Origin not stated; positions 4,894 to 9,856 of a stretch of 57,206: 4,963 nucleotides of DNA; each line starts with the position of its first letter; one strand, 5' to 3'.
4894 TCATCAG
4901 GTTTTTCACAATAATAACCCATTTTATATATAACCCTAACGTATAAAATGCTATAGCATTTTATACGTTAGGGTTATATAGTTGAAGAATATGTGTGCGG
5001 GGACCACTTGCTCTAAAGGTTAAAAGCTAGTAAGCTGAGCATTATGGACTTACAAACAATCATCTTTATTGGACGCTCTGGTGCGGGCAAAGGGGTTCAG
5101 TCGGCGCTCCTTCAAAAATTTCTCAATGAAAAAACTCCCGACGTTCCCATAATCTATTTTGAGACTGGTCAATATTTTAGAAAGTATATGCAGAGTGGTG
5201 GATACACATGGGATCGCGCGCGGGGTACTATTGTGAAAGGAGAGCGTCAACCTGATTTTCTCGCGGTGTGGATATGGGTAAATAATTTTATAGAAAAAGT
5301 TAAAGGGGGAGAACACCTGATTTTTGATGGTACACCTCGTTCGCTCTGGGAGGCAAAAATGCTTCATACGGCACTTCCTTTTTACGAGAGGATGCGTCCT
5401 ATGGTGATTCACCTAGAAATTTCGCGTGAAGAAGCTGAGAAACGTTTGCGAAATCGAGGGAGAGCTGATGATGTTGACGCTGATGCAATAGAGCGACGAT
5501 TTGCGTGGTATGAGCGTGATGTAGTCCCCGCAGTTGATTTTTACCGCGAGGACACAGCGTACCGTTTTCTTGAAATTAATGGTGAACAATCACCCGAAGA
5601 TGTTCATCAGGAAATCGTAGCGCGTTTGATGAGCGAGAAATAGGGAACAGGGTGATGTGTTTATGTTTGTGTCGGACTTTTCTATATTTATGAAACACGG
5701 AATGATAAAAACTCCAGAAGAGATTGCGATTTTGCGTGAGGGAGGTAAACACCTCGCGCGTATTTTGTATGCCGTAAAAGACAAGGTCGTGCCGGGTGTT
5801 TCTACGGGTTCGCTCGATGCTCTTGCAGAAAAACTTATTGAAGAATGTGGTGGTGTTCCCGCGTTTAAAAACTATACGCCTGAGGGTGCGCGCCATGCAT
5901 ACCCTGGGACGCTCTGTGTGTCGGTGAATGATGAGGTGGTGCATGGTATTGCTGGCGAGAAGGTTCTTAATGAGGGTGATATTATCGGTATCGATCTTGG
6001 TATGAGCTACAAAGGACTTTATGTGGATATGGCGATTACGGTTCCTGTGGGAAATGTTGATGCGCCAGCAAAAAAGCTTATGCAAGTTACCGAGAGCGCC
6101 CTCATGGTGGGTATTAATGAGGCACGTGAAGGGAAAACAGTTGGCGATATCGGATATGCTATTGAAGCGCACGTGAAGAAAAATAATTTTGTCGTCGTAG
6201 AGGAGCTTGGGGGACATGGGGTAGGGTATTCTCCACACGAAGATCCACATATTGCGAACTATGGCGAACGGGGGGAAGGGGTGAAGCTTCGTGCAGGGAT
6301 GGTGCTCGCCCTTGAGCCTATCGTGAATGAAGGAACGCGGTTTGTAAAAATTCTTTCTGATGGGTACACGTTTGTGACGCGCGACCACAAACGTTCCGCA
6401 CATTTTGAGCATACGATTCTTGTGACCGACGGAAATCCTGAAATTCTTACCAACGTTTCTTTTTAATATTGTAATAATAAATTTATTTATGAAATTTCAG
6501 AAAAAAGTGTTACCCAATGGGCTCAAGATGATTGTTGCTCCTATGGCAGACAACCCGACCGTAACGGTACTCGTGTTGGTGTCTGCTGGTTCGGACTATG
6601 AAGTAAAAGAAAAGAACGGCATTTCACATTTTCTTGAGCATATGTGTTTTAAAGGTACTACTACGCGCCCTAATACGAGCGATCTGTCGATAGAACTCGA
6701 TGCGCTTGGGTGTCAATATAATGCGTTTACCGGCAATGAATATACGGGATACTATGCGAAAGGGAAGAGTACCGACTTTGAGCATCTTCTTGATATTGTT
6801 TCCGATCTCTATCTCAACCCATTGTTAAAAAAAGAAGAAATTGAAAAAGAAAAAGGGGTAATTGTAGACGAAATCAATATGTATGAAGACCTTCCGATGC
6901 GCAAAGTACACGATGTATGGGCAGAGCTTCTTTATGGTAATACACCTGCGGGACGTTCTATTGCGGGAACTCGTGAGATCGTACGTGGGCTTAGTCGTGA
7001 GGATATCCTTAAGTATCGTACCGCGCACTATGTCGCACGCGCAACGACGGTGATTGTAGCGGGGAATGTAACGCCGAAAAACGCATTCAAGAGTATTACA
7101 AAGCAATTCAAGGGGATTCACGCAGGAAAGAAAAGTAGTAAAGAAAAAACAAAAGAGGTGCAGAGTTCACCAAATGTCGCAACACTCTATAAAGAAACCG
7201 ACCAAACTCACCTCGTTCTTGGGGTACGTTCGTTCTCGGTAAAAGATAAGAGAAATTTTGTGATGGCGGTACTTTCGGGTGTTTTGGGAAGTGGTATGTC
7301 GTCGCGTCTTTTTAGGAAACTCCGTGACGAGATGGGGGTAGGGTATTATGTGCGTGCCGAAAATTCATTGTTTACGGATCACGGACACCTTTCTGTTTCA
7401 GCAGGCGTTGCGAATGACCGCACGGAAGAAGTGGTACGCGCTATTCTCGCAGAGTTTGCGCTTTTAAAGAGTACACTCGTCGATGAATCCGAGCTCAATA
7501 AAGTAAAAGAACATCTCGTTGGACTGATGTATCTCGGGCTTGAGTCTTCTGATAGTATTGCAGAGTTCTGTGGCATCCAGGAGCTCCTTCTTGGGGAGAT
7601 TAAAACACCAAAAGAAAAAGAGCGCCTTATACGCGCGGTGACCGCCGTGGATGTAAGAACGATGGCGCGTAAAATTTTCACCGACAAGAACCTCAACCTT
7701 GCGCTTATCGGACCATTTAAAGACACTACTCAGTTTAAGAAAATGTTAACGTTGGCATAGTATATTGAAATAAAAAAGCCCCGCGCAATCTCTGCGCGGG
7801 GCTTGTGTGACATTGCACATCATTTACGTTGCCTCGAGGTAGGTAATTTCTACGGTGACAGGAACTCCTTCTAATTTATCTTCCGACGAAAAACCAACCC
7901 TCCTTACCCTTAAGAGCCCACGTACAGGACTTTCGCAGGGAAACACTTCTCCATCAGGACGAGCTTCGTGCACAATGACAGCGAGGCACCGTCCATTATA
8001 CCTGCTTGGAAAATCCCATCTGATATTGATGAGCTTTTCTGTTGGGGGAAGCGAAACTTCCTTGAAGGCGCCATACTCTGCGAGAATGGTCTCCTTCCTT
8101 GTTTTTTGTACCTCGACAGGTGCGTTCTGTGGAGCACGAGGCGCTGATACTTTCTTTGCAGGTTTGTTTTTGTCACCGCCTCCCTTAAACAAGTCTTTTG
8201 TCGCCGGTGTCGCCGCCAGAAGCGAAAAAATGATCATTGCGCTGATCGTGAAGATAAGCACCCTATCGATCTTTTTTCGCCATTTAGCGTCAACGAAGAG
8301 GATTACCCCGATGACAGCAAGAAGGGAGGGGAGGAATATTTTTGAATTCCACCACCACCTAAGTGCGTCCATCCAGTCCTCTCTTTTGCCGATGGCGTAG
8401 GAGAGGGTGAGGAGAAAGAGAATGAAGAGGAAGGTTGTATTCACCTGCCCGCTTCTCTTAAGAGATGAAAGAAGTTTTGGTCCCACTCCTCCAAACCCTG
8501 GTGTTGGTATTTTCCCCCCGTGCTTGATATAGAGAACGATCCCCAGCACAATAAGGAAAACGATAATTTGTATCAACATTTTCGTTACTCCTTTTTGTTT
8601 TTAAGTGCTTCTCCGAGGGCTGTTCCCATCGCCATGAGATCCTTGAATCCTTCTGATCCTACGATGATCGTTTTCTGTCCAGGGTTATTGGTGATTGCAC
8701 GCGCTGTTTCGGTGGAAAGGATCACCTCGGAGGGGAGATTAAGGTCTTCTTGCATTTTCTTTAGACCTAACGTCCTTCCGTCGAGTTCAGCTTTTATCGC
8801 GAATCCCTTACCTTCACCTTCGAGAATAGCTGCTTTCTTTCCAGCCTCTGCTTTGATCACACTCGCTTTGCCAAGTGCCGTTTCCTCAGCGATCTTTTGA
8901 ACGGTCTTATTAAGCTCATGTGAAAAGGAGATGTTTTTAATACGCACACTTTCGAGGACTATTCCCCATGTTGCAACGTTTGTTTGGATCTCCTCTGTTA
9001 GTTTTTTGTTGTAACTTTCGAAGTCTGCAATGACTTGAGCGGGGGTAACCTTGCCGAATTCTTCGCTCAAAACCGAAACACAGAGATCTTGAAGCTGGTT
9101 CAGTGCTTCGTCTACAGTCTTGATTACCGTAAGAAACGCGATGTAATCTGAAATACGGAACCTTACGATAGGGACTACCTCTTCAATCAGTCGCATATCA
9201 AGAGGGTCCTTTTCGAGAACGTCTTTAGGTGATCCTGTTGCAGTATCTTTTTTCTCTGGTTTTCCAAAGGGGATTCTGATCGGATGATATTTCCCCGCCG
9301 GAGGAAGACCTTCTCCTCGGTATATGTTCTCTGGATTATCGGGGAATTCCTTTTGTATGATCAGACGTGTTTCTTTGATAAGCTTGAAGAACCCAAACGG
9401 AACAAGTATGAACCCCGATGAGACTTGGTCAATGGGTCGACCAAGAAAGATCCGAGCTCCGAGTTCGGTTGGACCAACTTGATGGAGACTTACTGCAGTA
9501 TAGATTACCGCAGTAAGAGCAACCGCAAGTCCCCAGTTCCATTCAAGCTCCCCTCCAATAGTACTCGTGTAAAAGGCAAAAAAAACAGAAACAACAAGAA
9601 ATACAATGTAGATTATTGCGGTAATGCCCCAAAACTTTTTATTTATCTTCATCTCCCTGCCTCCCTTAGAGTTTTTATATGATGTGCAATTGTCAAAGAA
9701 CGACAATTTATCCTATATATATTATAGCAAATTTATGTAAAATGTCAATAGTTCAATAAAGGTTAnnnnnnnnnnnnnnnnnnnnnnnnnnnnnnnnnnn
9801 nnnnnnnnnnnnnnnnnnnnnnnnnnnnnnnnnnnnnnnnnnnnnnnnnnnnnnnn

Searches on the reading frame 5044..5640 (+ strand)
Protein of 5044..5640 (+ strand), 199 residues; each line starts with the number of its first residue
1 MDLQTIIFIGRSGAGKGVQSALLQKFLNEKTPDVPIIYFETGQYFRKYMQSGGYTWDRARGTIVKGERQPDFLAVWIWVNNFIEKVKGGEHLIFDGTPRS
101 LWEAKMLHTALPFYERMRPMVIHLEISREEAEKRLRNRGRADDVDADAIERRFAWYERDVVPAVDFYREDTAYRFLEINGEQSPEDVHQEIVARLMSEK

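Call 12: find_encoding_contigs(protein=window:5044-5640:+, flank=3000, max_places=10)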
Protein window:5044-5640:+ (199 aa): 22 contigs read that carry it; 5 places shown.
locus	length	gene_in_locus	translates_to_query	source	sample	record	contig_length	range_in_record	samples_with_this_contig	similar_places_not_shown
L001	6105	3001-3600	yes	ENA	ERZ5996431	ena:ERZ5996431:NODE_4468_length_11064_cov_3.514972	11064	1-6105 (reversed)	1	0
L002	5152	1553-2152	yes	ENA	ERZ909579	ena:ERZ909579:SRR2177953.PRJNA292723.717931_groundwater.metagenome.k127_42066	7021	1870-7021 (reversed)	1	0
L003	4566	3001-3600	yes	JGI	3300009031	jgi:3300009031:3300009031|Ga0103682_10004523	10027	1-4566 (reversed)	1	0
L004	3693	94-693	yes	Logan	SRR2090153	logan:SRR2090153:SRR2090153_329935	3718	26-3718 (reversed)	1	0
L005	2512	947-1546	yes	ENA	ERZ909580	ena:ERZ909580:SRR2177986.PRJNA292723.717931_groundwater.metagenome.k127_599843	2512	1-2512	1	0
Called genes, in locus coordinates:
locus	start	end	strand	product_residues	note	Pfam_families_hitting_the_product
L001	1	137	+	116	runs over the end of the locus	PF00861:Ribosomal_L18p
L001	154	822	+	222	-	PF00333:Ribosomal_S5, PF03719:Ribosomal_S5_C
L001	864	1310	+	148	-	PF00828:Ribosomal_L27A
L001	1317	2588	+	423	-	PF00344:SecY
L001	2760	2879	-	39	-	-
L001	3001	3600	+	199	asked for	PF13238:AAA_18 (faint), PF00406:ADK, PF13207:AAA_17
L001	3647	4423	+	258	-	PF00557:Peptidase_M24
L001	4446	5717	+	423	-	PF00675:Peptidase_M16, PF05193:Peptidase_M16_C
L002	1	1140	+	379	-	?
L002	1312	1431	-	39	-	-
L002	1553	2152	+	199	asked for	PF13238:AAA_18 (faint), PF00406:ADK, PF13207:AAA_17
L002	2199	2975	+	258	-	PF00557:Peptidase_M24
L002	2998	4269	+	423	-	PF00675:Peptidase_M16, PF05193:Peptidase_M16_C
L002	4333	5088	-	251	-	-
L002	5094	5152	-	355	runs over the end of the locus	PF01145:Band_7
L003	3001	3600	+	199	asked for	PF13238:AAA_18 (faint), PF00406:ADK, PF13207:AAA_17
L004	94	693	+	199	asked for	PF13238:AAA_18 (faint), PF00406:ADK, PF13207:AAA_17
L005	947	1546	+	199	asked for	PF13238:AAA_18 (faint), PF00406:ADK, PF13207:AAA_17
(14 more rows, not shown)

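Call 15: find_related_loci(query=window:5044-5640:+, collection=genome_contigs, flank=3000)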
Query window:5044-5640:+ (199 aa) in genome_contigs; peptide patterns used: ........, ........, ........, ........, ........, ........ (x = any residue, [..] = any of these).
46 stretches matched a pattern; 1 encode a relative of the query (tblastn E <= 1e-3); 1 distinct loci.
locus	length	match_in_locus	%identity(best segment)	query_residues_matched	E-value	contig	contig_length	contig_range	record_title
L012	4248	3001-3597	92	1-199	3e-128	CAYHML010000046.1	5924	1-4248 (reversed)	MAG TPA_asm: uncultured Candidatus Saccharibacteria bacterium isolate ERP119705_co13_657 genome assembly, contig: NODE_1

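Call 16: find_related_loci(query=window:5044-5640:+, collection=metagenome_contigs, flank=3000)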
Query window:5044-5640:+ (199 aa) in metagenome_contigs; peptide patterns used: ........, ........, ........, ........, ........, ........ (x = any residue, [..] = any of these).
129 stretches matched a pattern; 2 encode a relative of the query (tblastn E <= 1e-3); 2 distinct loci.
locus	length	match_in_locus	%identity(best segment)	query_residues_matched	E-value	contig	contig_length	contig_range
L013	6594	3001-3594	26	6-195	7e-12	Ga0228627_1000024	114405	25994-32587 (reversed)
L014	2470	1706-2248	25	4-192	7e-6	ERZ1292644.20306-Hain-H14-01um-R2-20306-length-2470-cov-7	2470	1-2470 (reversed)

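Call 22: find_homologous_proteins(query=window:5044-5640:+, max_evalue=1e-30)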
Query window:5044-5640:+ (199 aa): 229 proteins with E <= 1e-30 among 328 candidates; the best 120 are listed.
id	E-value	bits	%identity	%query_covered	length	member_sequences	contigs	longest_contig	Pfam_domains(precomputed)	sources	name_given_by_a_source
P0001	2.9e-131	453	100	100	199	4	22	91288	PF00406.30,PF13207.13,PF13238.13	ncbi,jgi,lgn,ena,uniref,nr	ncbi:MAG: hypothetical protein A3B07_00710 [Candidatus Yonathbacteria bacterium RIFCSPLOWO2_01_FULL_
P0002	8.4e-124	429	95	99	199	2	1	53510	PF00406.30,PF13207.13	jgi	jgi:adenylate kinase family enzyme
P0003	2.0e-121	421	92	100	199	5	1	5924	PF00406.30,PF13207.13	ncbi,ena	-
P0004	4.7e-115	400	88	100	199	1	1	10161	PF00406.30,PF13207.13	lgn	-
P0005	2.3e-114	398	87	100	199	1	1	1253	PF00406.30,PF13207.13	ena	-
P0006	2.2e-110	385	84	100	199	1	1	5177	PF00406.30,PF13207.13,PF13238.13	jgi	-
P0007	1.4e-94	333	74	98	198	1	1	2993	PF00406.30,PF13207.13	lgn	-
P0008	9.1e-86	304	67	98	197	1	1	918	PF00406.30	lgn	-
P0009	1.4e-83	297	67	100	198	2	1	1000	PF00406.30,PF13207.13,PF13238.13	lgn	-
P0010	1.7e-83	297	65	98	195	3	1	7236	PF00406.30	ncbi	-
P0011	2.7e-82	293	66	98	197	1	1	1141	PF00406.30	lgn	-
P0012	5.4e-82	292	64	98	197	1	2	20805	PF00406.30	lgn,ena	-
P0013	9.7e-82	291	63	100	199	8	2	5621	PF00406.30,PF13207.13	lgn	-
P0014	9.7e-82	291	66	98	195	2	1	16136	PF00406.30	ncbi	-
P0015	6.1e-81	289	63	96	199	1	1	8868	PF00406.30,PF13207.13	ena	-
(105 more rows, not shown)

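Call 24: find_encoding_contigs(protein=P0002, flank=3000, max_places=3)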
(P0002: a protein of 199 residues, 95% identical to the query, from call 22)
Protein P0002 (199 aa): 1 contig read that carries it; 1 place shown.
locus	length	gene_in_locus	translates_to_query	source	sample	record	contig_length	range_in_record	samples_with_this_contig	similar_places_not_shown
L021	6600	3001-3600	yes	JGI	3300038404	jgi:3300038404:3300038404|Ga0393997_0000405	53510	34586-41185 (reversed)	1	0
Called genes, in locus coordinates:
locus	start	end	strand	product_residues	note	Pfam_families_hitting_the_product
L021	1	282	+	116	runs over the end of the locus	PF00861:Ribosomal_L18p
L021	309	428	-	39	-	-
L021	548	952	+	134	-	PF00333:Ribosomal_S5, PF03719:Ribosomal_S5_C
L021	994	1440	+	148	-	PF00828:Ribosomal_L27A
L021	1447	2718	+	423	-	PF00344:SecY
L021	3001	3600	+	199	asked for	PF00406:ADK, PF13207:AAA_17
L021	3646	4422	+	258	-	PF00557:Peptidase_M24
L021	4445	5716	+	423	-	PF00675:Peptidase_M16, PF05193:Peptidase_M16_C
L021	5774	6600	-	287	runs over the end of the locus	-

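Call 25: find_encoding_contigs(protein=P0004, flank=3000, max_places=3)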
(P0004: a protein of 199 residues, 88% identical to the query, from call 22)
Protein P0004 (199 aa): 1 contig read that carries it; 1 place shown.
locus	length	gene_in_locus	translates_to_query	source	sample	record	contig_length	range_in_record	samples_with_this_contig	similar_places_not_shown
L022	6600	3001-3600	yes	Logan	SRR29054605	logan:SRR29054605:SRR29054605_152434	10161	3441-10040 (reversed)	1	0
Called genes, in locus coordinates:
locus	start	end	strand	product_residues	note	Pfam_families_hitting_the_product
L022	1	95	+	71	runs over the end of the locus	?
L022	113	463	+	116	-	PF00861:Ribosomal_L18p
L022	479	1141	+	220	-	PF00333:Ribosomal_S5, PF03719:Ribosomal_S5_C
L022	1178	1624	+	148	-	PF00828:Ribosomal_L27A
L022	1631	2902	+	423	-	PF00344:SecY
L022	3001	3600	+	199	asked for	PF00406:ADK, PF13207:AAA_17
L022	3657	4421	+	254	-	PF00557:Peptidase_M24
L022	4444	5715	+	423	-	PF00675:Peptidase_M16, PF05193:Peptidase_M16_C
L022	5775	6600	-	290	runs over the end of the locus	-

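Call 26: find_encoding_contigs(protein=P0006, flank=3000, max_places=3)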
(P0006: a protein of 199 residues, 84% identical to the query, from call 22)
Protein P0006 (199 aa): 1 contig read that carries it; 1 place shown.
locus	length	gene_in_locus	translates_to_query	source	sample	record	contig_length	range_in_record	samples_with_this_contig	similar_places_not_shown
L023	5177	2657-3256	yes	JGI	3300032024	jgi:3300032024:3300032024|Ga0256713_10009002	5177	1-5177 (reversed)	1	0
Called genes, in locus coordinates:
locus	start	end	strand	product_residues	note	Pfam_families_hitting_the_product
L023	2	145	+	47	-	?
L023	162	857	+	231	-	-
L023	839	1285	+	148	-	PF00828:Ribosomal_L27A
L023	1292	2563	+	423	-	PF00344:SecY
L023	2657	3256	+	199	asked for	PF13238:AAA_18 (faint), PF00406:ADK, PF13207:AAA_17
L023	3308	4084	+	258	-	PF00557:Peptidase_M24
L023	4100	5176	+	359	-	?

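Call 27: find_encoding_contigs(protein=P0007, flank=3000, max_places=3)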
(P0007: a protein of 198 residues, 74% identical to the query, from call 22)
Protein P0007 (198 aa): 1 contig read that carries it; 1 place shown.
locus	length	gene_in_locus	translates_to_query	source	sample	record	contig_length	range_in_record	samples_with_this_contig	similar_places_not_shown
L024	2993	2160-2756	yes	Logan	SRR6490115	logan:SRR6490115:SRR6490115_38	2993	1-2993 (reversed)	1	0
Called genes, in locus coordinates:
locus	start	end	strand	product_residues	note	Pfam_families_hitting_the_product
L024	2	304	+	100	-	?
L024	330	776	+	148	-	PF00828:Ribosomal_L27A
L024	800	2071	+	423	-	PF00344:SecY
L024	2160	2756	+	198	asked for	PF00406:ADK, PF13207:AAA_17 (weak)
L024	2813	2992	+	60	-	?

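Call 41: find_encoding_contigs(protein=P0005, flank=3000, max_places=3)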
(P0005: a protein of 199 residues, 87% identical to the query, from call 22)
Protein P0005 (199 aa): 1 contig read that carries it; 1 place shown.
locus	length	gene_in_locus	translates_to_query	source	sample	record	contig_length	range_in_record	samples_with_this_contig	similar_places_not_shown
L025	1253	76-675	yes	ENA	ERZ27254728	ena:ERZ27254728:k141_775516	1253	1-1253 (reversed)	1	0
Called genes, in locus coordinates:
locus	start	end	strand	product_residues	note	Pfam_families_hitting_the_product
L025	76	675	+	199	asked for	PF00406:ADK, PF13207:AAA_17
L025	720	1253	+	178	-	?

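Call 42: list_cluster_members(proteins=[P0001, P0002, P0003])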
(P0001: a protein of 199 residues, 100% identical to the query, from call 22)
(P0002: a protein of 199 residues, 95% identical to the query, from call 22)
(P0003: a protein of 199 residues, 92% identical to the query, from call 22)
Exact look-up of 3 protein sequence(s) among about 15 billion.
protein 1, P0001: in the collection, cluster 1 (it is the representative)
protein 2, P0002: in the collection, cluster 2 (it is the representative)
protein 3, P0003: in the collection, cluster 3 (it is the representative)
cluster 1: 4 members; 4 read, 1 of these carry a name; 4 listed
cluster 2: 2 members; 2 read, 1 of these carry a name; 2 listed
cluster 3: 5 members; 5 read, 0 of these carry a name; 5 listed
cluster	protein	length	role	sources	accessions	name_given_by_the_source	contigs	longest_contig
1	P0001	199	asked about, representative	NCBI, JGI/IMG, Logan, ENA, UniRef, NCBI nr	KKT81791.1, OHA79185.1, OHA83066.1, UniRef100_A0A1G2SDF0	MAG: hypothetical protein A3B07_00710 [Candidatus Yonathbacteria bacterium ... | Adenylate kinase n=2 Tax=Parcubacteria group TaxID=1794811 RepID=A0A1G2SDF0_9BACT | MAG: Adenylate kinase [Candidatus Azambacteria bacterium GW2011_GWA1_44_9]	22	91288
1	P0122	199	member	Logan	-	-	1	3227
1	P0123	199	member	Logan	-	-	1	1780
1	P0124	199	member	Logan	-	-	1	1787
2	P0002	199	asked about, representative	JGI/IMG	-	adenylate kinase family enzyme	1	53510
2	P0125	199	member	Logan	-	-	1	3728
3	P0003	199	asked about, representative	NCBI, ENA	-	-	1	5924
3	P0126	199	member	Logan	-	-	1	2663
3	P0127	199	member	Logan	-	-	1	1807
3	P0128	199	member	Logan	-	-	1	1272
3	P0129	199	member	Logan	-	-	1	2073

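Call 45: find_encoding_contigs(protein=P0122, flank=3000, max_places=2)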
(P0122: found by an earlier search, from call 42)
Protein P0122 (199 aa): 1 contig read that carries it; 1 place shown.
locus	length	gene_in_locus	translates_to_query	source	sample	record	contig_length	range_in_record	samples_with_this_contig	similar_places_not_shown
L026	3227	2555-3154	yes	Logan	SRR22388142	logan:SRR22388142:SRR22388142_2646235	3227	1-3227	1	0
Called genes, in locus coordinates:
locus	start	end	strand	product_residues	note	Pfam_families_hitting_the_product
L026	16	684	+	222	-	PF00333:Ribosomal_S5, PF03719:Ribosomal_S5_C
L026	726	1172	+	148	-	PF00828:Ribosomal_L27A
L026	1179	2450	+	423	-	PF00344:SecY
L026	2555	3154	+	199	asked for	PF00406:ADK, PF13207:AAA_17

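Call 46: find_encoding_contigs(protein=P0123, flank=3000, max_places=2)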
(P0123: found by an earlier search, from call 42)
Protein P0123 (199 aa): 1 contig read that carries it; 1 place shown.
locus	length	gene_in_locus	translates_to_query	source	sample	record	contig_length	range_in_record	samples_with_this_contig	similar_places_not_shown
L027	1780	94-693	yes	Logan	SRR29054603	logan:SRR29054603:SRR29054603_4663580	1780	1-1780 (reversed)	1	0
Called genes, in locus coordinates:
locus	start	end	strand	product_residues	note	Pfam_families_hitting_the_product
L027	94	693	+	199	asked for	PF00406:ADK, PF13207:AAA_17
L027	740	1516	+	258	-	PF00557:Peptidase_M24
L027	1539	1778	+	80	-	?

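Call 63: find_encoding_contigs(protein=P0125, flank=3000, max_places=2)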
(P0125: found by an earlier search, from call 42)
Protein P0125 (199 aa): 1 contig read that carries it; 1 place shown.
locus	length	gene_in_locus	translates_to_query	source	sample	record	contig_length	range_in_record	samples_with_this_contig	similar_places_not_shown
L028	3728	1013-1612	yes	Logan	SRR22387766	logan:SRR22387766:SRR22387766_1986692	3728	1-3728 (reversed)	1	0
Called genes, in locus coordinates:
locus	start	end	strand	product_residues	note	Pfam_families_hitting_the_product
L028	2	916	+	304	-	?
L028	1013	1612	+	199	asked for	PF00406:ADK, PF13207:AAA_17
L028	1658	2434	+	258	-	PF00557:Peptidase_M24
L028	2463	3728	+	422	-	?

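Call 64: find_encoding_contigs(protein=P0127, flank=3000, max_places=2)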
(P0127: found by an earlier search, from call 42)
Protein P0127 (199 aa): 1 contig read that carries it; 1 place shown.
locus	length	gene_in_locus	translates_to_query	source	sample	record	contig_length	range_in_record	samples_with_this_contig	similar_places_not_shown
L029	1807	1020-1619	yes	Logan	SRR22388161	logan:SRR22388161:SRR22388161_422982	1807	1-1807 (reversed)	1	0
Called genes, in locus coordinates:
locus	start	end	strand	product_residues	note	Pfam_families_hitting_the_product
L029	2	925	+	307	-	?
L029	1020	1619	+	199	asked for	PF00406:ADK, PF13207:AAA_17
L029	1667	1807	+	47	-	?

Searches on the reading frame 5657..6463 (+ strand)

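Call 54: search_protein_families(library=pfam, proteins=[window:5657-6463:+], max_evalue=0.001)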
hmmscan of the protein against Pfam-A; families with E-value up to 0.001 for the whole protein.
window:5657-6463:+ (269 aa): 1 family
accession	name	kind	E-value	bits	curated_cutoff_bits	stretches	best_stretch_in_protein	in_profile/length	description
PF00557.29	Peptidase_M24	-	3.2e-42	145.1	23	1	25-258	2-208/208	Metallopeptidase family M24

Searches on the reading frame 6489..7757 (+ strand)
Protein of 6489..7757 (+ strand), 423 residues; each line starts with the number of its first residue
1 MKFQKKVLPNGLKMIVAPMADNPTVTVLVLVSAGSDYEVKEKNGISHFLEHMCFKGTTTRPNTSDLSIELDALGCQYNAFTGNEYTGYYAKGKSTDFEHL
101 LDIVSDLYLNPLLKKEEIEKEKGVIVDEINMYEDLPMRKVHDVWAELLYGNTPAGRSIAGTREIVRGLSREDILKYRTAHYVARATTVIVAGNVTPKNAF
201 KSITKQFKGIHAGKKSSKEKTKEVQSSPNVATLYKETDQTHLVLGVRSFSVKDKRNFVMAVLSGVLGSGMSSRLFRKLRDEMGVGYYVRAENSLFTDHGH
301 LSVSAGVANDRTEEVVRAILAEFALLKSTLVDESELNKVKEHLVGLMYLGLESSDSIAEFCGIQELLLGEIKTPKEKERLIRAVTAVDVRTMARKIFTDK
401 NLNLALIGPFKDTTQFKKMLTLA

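Call 54: search_protein_families(library=pfam, proteins=[window:6489-7757:+], max_evalue=0.001)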
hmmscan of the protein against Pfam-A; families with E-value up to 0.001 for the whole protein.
window:6489-7757:+ (423 aa): 2 families
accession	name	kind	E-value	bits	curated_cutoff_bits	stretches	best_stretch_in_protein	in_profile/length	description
PF00675.25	Peptidase_M16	-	2.1e-34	119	22.3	1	21-161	9-148/149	Insulinase (Peptidase family M16)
PF05193.26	Peptidase_M16_C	-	6.4e-34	117.8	23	1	168-342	2-180/181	Peptidase M16 inactive domain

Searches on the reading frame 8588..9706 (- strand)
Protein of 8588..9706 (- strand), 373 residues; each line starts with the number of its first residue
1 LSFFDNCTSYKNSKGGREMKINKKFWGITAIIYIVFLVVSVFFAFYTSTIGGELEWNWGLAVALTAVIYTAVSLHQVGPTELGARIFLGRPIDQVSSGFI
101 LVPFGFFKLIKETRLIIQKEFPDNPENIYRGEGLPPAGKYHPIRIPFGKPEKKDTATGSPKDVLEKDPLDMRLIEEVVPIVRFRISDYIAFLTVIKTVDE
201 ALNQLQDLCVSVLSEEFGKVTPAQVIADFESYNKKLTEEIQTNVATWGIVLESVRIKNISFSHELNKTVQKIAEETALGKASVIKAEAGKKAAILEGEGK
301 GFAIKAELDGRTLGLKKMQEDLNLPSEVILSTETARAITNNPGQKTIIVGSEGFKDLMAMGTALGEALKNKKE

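Call 54: search_protein_families(library=pfam, proteins=[window:8588-9706:-], max_evalue=0.001)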
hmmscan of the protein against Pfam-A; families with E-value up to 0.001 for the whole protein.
window:8588-9706:- (373 aa): 2 families
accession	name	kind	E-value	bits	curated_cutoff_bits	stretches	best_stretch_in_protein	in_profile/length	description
PF01145.31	Band_7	-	2.5e-12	47.6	23.6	1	180-288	65-174/176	SPFH domain / Band 7 family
PF13421.11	Band_7_1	-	0.00021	21.4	24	1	198-273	130-207/211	SPFH domain-Band 7 family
